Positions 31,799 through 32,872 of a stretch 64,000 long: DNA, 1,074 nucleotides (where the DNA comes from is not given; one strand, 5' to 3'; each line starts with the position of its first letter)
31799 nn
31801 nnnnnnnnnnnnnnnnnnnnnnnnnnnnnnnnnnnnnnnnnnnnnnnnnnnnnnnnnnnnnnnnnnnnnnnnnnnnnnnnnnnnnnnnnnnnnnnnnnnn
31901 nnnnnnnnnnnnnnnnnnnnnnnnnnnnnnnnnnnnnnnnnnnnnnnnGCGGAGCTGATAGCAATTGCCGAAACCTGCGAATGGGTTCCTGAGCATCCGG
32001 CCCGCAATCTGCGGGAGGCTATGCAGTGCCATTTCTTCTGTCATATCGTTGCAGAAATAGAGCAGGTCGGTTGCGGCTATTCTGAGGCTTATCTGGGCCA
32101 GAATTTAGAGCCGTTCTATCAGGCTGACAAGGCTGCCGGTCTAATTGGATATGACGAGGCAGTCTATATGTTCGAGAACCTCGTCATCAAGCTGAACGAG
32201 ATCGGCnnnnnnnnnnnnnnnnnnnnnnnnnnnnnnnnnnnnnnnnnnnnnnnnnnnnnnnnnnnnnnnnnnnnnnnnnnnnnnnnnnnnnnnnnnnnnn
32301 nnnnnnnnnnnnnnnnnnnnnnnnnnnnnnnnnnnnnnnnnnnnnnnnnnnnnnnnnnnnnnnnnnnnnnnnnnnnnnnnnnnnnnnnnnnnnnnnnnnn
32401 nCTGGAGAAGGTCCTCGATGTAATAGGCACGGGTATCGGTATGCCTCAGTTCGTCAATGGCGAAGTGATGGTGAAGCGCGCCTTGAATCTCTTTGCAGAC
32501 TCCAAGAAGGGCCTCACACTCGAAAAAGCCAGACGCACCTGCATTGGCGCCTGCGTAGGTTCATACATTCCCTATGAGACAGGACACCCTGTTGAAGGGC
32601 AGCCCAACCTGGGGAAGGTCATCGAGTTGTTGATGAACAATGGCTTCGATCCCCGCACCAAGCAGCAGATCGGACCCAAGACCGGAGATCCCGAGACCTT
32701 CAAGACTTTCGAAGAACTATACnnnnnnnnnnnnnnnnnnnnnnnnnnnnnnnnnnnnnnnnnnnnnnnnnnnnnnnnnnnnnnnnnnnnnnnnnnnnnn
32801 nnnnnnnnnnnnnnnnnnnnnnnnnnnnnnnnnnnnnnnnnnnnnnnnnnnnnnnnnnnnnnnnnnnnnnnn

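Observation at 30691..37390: Sigma54-controlled glycyl-radical-enzyme cluster with a non-canonical active-site loop and unusual partners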

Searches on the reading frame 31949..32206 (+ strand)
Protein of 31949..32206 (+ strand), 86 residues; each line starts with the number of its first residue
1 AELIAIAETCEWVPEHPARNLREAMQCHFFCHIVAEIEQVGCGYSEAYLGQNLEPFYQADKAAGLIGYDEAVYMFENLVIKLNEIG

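Call 65: search_solved_structures(query=window:31949-32206:+, show_alignments=5, max_evalue=1)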
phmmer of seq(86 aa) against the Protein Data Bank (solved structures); distinct sequences matched with E-value up to 1: 36.
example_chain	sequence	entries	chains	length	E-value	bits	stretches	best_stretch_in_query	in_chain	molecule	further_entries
9f3w_A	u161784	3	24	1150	4.6e-14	55.7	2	1-84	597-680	Choline trimethylamine-lyase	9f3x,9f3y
8id1_A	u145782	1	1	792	5.4e-12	49.1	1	2-84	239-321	Formate C-acetyltransferase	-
5ymr_B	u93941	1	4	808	2.6e-11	46.9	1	2-78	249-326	Formate acetyltransferase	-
6lon_B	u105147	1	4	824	5e-11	46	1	2-78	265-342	PFL2/glycerol dehydratase family glycyl radical enzyme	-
6vxc_A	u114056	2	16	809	2.3e-09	40.7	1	2-83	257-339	Trans-4-hydroxy-L-proline dehydratase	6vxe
7kq3_A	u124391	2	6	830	3e-08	37.2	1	1-74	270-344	Isethionate sulfite-lyase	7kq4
5i2a_A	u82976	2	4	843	3.3e-08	37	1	2-85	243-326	Diol-dehydratase | Diol dehydratase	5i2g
5a0z_A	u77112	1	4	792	7.8e-07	32.6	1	1-84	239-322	CHOLINE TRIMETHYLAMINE LYASE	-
5a0u_A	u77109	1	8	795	7.9e-07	32.6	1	1-84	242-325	CHOLINE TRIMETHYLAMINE LYASE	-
8iof_A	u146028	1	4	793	4.6e-06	30.2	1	1-86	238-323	Benzylsuccinate synthase alpha subunit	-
4pkc_A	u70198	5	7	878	6.7e-06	29.6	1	1-84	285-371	TutD | benzylsuccinate synthase alpha chain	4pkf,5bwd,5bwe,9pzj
6xs4_A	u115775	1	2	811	1.1e-05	28.9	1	2-63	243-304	Formate C-acetyltransferase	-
9o8u_A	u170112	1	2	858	1.2e-05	28.9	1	2-39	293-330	1-methyl alkyl succinate synthase subunit MasD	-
8id7_A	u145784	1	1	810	2.1e-05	28.1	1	2-85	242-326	Probable dehydratase YbiW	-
8yjn_A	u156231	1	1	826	2.1e-05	28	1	2-85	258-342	Probable dehydratase YbiW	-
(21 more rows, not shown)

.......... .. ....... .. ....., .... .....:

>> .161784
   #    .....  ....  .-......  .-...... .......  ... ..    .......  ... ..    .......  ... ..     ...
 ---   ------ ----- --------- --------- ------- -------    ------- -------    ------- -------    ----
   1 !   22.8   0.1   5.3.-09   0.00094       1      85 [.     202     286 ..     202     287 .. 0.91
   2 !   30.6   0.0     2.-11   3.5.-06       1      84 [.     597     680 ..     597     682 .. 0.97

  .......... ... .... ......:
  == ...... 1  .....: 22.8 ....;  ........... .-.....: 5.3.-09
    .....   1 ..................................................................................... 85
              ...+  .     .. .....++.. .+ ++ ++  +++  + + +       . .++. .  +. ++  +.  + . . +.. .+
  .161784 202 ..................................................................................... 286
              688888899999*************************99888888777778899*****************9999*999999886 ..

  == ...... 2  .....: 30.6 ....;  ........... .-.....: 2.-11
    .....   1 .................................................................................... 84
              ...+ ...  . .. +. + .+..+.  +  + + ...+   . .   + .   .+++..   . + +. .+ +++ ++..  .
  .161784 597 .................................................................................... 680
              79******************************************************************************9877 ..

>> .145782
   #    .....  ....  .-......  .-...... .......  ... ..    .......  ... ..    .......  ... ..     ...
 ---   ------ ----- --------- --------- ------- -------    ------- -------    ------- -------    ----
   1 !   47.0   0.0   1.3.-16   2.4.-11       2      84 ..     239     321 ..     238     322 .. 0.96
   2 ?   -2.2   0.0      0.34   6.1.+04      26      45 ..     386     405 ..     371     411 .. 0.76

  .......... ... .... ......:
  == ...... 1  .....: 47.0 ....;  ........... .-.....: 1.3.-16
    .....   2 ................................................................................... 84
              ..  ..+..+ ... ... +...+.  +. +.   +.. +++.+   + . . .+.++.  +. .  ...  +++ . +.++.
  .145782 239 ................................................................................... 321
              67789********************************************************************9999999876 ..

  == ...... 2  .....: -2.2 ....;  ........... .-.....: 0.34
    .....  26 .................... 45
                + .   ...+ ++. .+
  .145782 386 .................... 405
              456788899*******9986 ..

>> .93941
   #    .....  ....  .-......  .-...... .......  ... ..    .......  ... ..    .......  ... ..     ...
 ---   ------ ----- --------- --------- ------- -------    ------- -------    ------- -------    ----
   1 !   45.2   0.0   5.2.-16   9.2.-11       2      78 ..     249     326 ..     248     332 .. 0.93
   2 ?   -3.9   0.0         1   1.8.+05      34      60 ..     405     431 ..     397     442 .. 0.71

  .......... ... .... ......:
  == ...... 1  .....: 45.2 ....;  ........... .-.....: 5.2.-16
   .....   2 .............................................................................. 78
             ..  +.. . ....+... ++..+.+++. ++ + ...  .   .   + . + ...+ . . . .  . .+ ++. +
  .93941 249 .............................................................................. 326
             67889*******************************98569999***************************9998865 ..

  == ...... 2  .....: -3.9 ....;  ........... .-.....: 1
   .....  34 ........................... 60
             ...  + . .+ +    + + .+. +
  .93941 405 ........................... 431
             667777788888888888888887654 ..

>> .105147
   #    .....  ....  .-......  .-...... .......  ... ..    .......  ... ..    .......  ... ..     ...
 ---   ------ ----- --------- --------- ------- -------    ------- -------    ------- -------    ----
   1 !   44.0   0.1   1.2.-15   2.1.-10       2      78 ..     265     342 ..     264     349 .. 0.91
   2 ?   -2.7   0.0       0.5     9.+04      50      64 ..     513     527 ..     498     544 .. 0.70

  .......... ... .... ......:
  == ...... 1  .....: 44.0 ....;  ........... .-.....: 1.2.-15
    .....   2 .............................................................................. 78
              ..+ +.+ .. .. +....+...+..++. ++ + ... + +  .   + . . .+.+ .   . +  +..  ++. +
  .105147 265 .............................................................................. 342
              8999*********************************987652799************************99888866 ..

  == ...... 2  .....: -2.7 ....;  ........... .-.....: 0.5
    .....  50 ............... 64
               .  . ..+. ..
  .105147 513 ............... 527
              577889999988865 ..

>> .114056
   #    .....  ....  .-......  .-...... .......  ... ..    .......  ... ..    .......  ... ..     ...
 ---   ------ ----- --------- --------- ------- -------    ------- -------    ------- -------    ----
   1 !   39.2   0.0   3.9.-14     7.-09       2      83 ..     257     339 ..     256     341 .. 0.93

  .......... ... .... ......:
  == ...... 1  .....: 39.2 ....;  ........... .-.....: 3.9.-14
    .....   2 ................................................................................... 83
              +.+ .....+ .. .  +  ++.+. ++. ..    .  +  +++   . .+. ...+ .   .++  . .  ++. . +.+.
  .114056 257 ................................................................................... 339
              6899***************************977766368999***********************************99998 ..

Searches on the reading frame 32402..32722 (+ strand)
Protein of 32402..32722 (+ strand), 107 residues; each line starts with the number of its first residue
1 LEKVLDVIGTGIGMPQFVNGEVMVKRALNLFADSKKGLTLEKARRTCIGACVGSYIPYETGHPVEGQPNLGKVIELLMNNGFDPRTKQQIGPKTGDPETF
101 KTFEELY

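Call 17: search_solved_structures(query=window:32402-32722:+, show_alignments=5, max_evalue=1)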
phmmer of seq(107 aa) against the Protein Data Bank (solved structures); distinct sequences matched with E-value up to 1: 28.
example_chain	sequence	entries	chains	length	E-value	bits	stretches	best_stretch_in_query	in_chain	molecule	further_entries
6vxc_A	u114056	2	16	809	3.9e-13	52.5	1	3-107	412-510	Trans-4-hydroxy-L-proline dehydratase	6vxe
7e7l_A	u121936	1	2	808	7.3e-13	51.7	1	2-106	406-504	Hydroxyphenylacetic acid decarboxylase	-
1r8w_A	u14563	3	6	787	1.5e-09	41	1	6-106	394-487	glycerol dehydratase | B12-independent glycerol dehydratase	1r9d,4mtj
9rco_A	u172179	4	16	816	1.4e-06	31.5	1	4-106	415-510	Glycyl radical protein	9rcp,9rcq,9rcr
9o8u_A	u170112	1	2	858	2e-06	30.9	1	5-107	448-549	1-methyl alkyl succinate synthase subunit MasD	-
8id1_A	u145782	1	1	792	2.4e-06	30.7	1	1-106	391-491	Formate C-acetyltransferase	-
8iof_A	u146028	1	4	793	4.7e-06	29.7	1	36-105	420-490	Benzylsuccinate synthase alpha subunit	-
5i2a_A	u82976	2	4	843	2.6e-05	27.4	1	5-106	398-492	Diol-dehydratase | Diol dehydratase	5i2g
6lon_B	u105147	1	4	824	0.00061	23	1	8-107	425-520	PFL2/glycerol dehydratase family glycyl radical enzyme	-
4pkc_A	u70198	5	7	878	0.0028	20.8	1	4-106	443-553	TutD | benzylsuccinate synthase alpha chain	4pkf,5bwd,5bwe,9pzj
5ymr_B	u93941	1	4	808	0.0034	20.6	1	3-106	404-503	Formate acetyltransferase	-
2y8n_A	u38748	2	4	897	0.0055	19.9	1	9-93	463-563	4-HYDROXYPHENYLACETATE DECARBOXYLASE LARGE SUBUNIT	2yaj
7vua_A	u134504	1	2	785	0.0056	19.9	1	29-105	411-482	HplG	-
5kdp_A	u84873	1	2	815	0.014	18.5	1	1-105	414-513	Choline trimethylamine-lyase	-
5faw_A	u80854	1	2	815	0.025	17.8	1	1-105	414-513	Choline trimethylamine-lyase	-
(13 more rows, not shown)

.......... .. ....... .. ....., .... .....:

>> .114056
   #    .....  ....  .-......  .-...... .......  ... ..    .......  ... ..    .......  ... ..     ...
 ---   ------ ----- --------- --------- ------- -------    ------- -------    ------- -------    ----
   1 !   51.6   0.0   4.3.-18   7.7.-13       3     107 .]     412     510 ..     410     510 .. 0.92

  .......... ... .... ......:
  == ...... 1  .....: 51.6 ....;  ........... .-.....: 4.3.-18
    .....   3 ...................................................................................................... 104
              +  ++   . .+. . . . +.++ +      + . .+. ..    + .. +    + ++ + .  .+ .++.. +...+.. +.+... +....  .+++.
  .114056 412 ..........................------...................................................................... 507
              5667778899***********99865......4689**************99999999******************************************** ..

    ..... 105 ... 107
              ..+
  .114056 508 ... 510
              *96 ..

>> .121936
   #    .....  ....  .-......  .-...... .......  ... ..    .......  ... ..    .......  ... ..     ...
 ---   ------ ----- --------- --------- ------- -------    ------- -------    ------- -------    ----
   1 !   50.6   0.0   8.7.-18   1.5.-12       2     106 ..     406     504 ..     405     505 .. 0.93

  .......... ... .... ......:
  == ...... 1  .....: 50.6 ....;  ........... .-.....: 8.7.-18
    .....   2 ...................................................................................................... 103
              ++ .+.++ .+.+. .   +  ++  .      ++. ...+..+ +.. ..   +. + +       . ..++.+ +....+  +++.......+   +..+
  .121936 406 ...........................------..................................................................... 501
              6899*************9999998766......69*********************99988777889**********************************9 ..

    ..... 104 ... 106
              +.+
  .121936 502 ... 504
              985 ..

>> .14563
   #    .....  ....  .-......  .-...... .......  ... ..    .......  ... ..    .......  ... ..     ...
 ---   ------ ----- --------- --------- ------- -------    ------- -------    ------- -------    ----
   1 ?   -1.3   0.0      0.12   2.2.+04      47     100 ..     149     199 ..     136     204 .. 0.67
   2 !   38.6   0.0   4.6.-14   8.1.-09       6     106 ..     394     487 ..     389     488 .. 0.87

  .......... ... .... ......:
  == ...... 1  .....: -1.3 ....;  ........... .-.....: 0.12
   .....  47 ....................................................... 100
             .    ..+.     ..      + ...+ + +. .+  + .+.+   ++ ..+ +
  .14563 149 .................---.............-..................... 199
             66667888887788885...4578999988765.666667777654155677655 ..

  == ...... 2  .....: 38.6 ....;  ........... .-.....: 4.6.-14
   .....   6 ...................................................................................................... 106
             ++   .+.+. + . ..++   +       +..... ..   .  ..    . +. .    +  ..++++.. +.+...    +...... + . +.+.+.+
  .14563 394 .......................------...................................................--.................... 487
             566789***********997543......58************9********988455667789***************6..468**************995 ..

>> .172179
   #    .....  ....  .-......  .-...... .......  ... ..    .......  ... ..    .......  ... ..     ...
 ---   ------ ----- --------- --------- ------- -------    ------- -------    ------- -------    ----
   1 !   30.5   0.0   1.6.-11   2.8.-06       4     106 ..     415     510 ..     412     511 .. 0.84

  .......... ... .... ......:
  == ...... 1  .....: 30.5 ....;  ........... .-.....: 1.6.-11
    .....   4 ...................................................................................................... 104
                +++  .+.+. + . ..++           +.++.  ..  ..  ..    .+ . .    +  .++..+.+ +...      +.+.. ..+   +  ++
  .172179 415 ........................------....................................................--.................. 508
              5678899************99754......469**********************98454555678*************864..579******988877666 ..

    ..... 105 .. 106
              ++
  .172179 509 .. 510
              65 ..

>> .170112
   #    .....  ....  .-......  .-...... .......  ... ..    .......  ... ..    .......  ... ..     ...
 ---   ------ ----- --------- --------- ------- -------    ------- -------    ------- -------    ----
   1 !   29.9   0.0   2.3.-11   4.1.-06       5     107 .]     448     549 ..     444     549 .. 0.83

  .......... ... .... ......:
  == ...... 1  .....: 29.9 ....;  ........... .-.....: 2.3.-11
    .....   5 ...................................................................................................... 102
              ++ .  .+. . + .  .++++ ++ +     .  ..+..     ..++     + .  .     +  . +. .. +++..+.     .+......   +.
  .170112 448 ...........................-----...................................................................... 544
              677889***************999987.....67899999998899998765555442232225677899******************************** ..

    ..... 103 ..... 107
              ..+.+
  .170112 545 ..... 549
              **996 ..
